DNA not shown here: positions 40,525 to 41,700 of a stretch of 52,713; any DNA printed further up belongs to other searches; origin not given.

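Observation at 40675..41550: Last tad-operon gene encodes a membrane-anchored degenerate GGDEF domain that keeps the RxxD I-site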

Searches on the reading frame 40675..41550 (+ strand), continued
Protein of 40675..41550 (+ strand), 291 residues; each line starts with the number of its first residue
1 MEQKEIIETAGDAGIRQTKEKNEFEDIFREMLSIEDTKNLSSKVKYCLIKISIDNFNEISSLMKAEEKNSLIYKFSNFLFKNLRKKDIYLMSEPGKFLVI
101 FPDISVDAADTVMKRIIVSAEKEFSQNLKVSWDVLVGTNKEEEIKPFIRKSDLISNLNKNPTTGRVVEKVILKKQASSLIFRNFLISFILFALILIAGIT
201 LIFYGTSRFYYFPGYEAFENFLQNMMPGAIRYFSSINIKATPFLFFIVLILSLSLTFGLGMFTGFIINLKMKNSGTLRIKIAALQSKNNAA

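Call 32: search_protein_families(library=pfam, proteins=[P0014, P0015, P0016, P0020, P0021, P0022, P0025, P0027, P0028, P0030], max_evalue=0.01)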
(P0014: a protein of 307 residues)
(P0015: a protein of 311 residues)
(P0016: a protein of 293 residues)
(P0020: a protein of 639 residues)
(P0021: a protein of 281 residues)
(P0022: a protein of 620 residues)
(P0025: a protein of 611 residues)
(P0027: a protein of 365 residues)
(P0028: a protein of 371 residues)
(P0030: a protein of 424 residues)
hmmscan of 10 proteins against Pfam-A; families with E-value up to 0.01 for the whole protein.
P0014 (307 aa): 0 families

P0015 (311 aa): 0 families

P0016 (293 aa): 0 families

P0020 (639 aa): 3 families
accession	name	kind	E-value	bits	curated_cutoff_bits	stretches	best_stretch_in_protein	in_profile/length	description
PF18551.6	TackOD1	-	1.8e-37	129.2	32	1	133-317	5-188/188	Thaumarchaeal output domain 1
PF00990.26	GGDEF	-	0.00045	20.5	23.8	1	354-446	17-109/161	Diguanylate cyclase, GGDEF domain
PF17283.8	Zn_ribbon_SprT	-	0.0016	18.8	28.1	0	218-265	6-35/38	SprT-like zinc ribbon domain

P0021 (281 aa): 0 families

P0022 (620 aa): 4 families
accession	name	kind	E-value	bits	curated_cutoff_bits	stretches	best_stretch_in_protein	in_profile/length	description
PF18551.6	TackOD1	-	2.1e-35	122.4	32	1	135-316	6-187/188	Thaumarchaeal output domain 1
PF00990.26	GGDEF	-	6.1e-08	33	23.8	1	356-450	11-105/161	Diguanylate cyclase, GGDEF domain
PF08274.17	Zn_Ribbon_YjdM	-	0.00067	20.1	30.8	0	220-264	5-29/30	PhnA Zinc-Ribbon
PF12089.13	DUF3566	-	0.008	17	22.2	0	493-602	5-116/118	Transmembrane domain of unknown function (DUF3566)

P0025 (611 aa): 1 family
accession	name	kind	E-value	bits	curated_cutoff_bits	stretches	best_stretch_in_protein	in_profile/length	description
PF18551.6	TackOD1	-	1.2e-34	119.9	32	1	140-322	7-187/188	Thaumarchaeal output domain 1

P0027 (365 aa): 2 families
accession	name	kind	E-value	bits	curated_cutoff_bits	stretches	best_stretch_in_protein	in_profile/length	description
PF00990.26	GGDEF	-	7.3e-22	78.3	23.8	1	209-361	1-161/161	Diguanylate cyclase, GGDEF domain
PF17853.6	GGDEF_2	-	0.0058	17.3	24.5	0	235-331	17-94/116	GGDEF-like domain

P0028 (371 aa): 2 families
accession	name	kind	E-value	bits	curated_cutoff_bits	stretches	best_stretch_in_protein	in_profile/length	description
PF18551.6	TackOD1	-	3.8e-57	193.3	32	1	32-214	6-188/188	Thaumarchaeal output domain 1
PF00990.26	GGDEF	-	8.1e-06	26.1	23.8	1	247-342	14-109/161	Diguanylate cyclase, GGDEF domain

P0030 (424 aa): 2 families
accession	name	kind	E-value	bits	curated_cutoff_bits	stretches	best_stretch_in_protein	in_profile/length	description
PF18551.6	TackOD1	-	1.8e-23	83.5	32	2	127-228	9-110/188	Thaumarchaeal output domain 1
PF00990.26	GGDEF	-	1.8e-12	47.8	23.8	1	299-397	14-112/161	Diguanylate cyclase, GGDEF domain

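Call 33: find_encoding_contigs(protein=P0020, flank=10000, max_places=3)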
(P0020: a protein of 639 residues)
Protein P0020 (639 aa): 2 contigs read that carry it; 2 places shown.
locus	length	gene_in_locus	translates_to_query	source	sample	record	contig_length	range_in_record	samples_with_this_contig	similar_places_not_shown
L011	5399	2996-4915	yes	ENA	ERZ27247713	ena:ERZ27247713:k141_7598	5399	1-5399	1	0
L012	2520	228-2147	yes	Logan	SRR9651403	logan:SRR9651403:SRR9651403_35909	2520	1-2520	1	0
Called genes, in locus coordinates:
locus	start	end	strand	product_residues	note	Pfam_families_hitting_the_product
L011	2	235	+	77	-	?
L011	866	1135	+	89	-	PF01402:RHH_1 (weak)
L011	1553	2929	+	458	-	PF13506:Glyco_transf_21, PF00535:Glycos_transf_2, PF10111:Glyco_tranf_2_2, PF13641:Glyco_tranf_2_3, PF01644:Chitin_synth_1 (faint), PF03142:Chitin_synth_2, PF13632:Glyco_trans_2_3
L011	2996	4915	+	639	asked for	PF18551:TackOD1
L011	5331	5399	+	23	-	?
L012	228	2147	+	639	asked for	PF18551:TackOD1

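Call 34: find_encoding_contigs(protein=P0022, flank=10000, max_places=3)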
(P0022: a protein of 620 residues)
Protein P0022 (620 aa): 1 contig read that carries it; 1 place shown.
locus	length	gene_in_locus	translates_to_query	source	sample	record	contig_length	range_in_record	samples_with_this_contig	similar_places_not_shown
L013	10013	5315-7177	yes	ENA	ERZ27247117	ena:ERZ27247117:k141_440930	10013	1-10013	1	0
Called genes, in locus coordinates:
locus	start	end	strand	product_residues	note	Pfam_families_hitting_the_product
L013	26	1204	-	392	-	PF01207:Dus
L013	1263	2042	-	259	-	PF03309:Pan_kinase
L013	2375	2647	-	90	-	-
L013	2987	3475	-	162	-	-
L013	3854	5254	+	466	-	PF13506:Glyco_transf_21, PF13641:Glyco_tranf_2_3, PF00535:Glycos_transf_2, PF10111:Glyco_tranf_2_2, PF01644:Chitin_synth_1 (faint), PF03142:Chitin_synth_2, PF13632:Glyco_trans_2_3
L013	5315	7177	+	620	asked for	PF18551:TackOD1, PF00990:GGDEF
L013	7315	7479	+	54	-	-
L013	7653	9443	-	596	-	PF08448:PAS_4, PF13426:PAS_9 (weak), PF00989:PAS, PF13188:PAS_8 (weak), PF13426:PAS_9 (weak), PF00990:GGDEF, PF13487:HD_5, PF01966:HD, +1 more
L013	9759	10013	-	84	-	?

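Call 35: find_encoding_contigs(protein=P0025, flank=10000, max_places=3)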
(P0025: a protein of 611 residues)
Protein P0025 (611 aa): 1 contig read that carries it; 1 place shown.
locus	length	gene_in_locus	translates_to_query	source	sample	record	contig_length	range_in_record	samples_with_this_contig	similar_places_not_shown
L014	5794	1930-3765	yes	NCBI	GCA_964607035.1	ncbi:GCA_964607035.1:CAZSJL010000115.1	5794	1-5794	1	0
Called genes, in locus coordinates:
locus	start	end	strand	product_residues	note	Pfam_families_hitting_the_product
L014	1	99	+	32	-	?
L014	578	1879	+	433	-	PF13506:Glyco_transf_21, PF00535:Glycos_transf_2, PF10111:Glyco_tranf_2_2, PF13641:Glyco_tranf_2_3, PF03142:Chitin_synth_2, PF13632:Glyco_trans_2_3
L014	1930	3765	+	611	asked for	PF18551:TackOD1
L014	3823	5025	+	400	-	-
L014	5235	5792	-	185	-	?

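Call 36: find_encoding_contigs(protein=P0016, flank=10000, max_places=3)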
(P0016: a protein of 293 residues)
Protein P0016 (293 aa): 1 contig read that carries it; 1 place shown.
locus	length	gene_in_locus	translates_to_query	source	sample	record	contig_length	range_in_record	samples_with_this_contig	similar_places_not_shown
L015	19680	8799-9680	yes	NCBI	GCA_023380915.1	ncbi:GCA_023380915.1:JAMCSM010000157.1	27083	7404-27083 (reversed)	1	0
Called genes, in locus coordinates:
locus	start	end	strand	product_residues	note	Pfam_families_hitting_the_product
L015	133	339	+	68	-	PF12728:HTH_17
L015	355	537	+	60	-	PF04964:Flp_Fap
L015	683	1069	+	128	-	PF07811:TadE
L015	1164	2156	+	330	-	PF13400:Tad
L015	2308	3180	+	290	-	PF16976:RcpC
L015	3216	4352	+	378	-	PF01656:CbiA (weak), PF10609:ParA (faint)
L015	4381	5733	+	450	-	PF00437:T2SSE, PF27713:UCP018868 (weak)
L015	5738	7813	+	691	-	-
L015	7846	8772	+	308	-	PF00482:T2SSF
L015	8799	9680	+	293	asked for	-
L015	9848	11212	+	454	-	-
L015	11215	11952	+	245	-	PF01209:Ubie_methyltran, PF13489:Methyltransf_23 (weak), PF13847:Methyltransf_31, PF08241:Methyltransf_11, PF08242:Methyltransf_12, PF13649:Methyltransf_25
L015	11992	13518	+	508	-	-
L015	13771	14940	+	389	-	PF13477:Glyco_trans_4_2, PF13439:Glyco_transf_4, PF13579:Glyco_trans_4_4, PF00534:Glycos_transf_1, PF13692:Glyco_trans_1_4, PF13524:Glyco_trans_1_2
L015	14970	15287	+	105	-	PF00106:adh_short, PF13561:adh_short_C2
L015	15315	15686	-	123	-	PF01047:MarR (weak), PF12840:HTH_20 (weak), PF01022:HTH_5, PF13412:HTH_24 (weak), PF13601:HTH_34 (faint)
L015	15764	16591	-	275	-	PF01135:PCMT, PF01209:Ubie_methyltran, PF06325:PrmA, PF13489:Methyltransf_23, PF13847:Methyltransf_31, PF08241:Methyltransf_11, PF08242:Methyltransf_12, PF13649:Methyltransf_25, +5 more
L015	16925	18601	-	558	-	PF00749:tRNA-synt_1c, PF03950:tRNA-synt_1c_C, PF20974:tRNA-synt_1c_C2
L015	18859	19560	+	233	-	PF00174:Oxidored_molyb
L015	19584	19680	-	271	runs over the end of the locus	PF00950:ABC-3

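Call 37: find_encoding_contigs(protein=P0015, flank=10000, max_places=3)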
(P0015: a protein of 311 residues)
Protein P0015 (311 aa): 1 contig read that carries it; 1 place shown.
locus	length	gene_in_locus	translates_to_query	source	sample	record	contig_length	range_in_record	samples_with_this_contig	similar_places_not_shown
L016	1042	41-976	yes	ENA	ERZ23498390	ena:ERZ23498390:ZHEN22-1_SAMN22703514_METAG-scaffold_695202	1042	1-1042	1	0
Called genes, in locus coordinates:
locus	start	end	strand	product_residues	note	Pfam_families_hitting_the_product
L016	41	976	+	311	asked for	-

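Call 38: find_encoding_contigs(protein=P0021, flank=10000, max_places=3)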
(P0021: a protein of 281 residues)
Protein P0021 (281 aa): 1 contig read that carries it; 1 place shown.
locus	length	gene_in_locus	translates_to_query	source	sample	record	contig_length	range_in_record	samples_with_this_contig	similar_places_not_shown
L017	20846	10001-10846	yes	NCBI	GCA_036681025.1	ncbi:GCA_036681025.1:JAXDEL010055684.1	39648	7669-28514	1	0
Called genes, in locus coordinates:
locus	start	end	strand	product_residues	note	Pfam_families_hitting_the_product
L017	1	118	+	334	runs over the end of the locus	-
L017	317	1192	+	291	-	PF06966:DUF1295, PF04140:ICMT (weak), PF04191:PEMT (weak)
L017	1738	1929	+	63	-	PF04964:Flp_Fap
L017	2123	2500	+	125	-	PF07811:TadE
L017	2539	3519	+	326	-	PF13400:Tad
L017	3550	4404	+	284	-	PF16976:RcpC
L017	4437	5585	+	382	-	PF01656:CbiA, PF10609:ParA (faint), PF13614:AAA_31 (weak)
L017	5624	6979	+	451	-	PF00437:T2SSE, PF27713:UCP018868 (weak)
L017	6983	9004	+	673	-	PF13768:VWA_3, PF00092:VWA, PF13519:VWA_2, PF00482:T2SSF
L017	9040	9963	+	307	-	PF00482:T2SSF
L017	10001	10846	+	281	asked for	-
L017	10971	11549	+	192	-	-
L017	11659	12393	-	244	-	PF14512:TM1586_NiRdase (faint), PF00881:Nitroreductase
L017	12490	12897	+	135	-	PF13380:CoA_binding_2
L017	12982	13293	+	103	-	-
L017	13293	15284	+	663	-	PF01496:V_ATPase_I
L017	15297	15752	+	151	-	PF00137:ATP-synt_C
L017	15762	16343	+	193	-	PF01991:vATP-synt_E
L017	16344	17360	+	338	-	PF01992:vATP-synt_AC39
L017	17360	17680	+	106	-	PF01990:ATP-synt_F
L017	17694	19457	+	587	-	PF02874:ATP-synt_ab_N, PF16886:ATP-synt_ab_Xtn, PF00006:ATP-synt_ab, PF22919:ATP-synt_VA_C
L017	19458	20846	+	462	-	PF02874:ATP-synt_ab_N, PF00006:ATP-synt_ab, PF22919:ATP-synt_VA_C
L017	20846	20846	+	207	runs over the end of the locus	PF01813:ATP-synt_D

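Call 39: find_encoding_contigs(protein=P0014, flank=10000, max_places=3)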
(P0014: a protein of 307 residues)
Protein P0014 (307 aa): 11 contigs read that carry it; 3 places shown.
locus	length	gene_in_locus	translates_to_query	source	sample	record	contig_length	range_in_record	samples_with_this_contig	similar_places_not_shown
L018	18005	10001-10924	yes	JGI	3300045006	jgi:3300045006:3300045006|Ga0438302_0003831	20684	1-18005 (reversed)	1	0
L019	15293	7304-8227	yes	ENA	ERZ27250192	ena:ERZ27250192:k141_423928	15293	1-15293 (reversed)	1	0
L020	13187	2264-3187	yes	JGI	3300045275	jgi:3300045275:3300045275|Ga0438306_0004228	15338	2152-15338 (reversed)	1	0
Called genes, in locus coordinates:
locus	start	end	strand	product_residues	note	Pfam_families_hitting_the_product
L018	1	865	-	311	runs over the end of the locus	PF00005:ABC_tran, PF13304:AAA_21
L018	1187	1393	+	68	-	PF12728:HTH_17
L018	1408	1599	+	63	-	PF04964:Flp_Fap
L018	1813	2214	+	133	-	PF07811:TadE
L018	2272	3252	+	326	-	PF13400:Tad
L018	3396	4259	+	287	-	PF16976:RcpC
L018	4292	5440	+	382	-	PF13614:AAA_31 (faint), PF01656:CbiA (weak), PF10609:ParA (weak)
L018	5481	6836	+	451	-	PF00437:T2SSE, PF27713:UCP018868 (weak)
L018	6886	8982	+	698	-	PF00092:VWA, PF13519:VWA_2, PF13768:VWA_3, PF00482:T2SSF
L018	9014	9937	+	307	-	PF00482:T2SSF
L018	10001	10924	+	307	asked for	-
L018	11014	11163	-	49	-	-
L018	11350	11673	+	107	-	PF13601:HTH_34 (weak), PF01978:TrmB (faint), PF03551:PadR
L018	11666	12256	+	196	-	PF22564:HAAS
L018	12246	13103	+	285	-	PF13349:DUF4097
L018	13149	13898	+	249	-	PF10988:DUF2807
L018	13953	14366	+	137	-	-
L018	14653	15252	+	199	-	PF00583:Acetyltransf_1, PF13508:Acetyltransf_7, PF13673:Acetyltransf_10 (weak)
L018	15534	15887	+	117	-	PF00076:RRM_1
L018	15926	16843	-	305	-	PF01791:DeoC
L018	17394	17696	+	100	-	PF00583:Acetyltransf_1, PF13508:Acetyltransf_7, PF08445:FR47, PF13673:Acetyltransf_10 (weak)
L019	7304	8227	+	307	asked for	-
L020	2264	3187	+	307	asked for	-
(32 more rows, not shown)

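Call 64: find_homologous_proteins(query=A4, max_evalue=0.00001)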
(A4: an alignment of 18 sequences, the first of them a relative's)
Query A4 (18 sequences) (291 aa, profile of the alignment): 17 proteins with E <= 0.00001 among 7296 candidates.
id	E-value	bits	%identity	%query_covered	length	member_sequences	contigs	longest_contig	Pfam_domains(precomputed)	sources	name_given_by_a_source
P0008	6.8e-118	411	43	95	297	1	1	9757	-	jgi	jgi:GGDEF domain-containing protein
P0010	5.2e-116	405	40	96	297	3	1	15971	-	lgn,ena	-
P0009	1.3e-115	403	43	96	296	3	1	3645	-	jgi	jgi:GGDEF domain-containing protein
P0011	4.5e-115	402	41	93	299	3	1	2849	-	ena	-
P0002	1.4e-114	400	63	100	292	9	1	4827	-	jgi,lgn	jgi:hypothetical protein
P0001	3.9e-112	392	100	100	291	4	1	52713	-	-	-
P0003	7.9e-111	388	60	100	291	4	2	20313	-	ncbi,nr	ncbi:MAG: hypothetical protein BWY60_00197 [Actinobacteria bacterium ADurb.Bin346]|nr:MAG: hypotheti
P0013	6.8e-108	378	43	91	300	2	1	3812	-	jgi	jgi:hypothetical protein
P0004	3.4e-107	376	48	88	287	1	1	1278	-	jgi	jgi:hypothetical protein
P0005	4.1e-106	372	47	88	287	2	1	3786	-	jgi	-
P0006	1.4e-104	367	42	99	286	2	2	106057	-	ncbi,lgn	-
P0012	2.8e-104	366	40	93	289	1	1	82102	-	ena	-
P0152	5.4e-98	346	33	93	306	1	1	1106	-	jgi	jgi:GGDEF domain-containing protein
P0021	2.8e-80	288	24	90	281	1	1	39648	-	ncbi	-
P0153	1.2e-66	243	27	95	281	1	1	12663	-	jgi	jgi:hypothetical protein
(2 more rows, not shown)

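Call 70: find_encoding_contigs(protein=window:40675-41550:+, flank=1000, max_places=3)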
Protein window:40675-41550:+ (291 aa): no gene with exactly this product is on record in the collection.

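Call 74: find_encoding_contigs(protein=P0028, flank=8000, max_places=4)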
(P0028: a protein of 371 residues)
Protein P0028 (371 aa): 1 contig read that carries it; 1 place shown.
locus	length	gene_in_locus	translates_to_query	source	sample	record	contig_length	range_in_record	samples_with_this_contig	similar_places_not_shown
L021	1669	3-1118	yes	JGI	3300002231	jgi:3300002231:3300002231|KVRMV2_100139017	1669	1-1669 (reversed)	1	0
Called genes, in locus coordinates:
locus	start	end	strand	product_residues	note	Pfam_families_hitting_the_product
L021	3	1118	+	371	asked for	PF18551:TackOD1, PF00990:GGDEF (weak)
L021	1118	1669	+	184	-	?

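Call 77: search_protein_families(library=ncbifam, proteins=[window:40675-41550:+, P0020], max_evalue=0.01)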
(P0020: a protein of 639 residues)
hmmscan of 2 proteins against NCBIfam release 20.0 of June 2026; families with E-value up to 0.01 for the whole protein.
window:40675-41550:+ (291 aa): 4 families
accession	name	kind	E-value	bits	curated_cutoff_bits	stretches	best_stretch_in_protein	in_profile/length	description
NF038266.1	diguan_SiaD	equivalog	2.2e-06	27.3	290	1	29-124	109-205/252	biofilm regulation diguanylate cyclase SiaD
NF007135.0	PRK09581.1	equivalog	1.1e-05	24.5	474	1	40-167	318-453/457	PleD family two-component system response regulator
TIGR00254.1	GGDEF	domain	0.0002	21.1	37.4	1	27-152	18-150/168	diguanylate cyclase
NF047654.1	DiguCycDgcRLepto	equivalog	0.0012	17.8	500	1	46-117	165-236/295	diguanylate cyclase DgcR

P0020 (639 aa): 3 families
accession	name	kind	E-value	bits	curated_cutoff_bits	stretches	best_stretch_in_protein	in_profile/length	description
NF047654.1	DiguCycDgcRLepto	equivalog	1.3e-06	27.6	500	1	353-447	148-242/295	diguanylate cyclase DgcR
NF038266.1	diguan_SiaD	equivalog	2.8e-06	26.9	290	1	354-447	110-203/252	biofilm regulation diguanylate cyclase SiaD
TIGR00254.1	GGDEF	domain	0.00044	20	37.4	1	351-446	18-113/168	diguanylate cyclase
